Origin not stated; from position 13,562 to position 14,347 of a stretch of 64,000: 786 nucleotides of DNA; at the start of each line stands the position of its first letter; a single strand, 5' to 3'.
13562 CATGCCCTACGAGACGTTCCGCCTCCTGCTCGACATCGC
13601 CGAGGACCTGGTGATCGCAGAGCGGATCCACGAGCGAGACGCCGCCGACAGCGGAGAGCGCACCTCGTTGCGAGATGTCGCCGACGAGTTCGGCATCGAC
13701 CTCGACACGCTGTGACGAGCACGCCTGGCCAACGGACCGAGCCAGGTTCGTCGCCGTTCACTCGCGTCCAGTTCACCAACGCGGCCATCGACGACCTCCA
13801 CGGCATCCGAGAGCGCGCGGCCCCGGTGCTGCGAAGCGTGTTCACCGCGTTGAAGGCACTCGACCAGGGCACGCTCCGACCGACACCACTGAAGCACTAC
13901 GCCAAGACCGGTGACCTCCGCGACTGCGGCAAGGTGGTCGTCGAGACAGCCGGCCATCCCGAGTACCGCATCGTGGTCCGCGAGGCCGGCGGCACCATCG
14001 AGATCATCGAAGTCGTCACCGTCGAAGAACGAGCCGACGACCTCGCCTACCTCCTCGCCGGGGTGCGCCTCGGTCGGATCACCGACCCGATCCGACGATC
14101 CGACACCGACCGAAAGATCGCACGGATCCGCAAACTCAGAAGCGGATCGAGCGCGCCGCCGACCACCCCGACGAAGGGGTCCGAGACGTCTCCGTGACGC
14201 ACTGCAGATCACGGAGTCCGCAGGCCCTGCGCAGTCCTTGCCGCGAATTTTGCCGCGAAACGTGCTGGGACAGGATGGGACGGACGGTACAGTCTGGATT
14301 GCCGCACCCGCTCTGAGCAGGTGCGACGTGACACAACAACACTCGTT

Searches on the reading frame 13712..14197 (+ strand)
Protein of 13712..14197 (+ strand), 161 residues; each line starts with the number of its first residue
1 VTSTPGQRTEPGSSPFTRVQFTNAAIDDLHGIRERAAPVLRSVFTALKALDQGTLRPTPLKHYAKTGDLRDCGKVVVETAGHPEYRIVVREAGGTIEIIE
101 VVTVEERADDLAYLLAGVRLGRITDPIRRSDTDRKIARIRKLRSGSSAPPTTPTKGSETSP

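Call 53: search_protein_families(library=padloc, proteins=[window:13712-14197:+], max_evalue=0.1)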
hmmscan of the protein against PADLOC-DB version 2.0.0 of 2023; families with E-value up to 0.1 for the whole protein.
window:13712-14197:+ (161 aa): 0 families

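Call 59: search_protein_families(library=pfam, proteins=[window:13712-14197:+], max_evalue=1)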
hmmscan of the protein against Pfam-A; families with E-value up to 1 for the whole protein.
window:13712-14197:+ (161 aa): 1 family
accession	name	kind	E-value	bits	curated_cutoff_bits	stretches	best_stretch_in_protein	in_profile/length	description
PF05016.21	ParE_toxin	-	0.0019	19.2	23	1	19-107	1-85/89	ParE toxin of type II toxin-antitoxin system, parDE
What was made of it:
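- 13712..14197 (+): ParE-like toxin candidate. PF05016 E 0.0019, below the Pfam cut-off (call 59).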
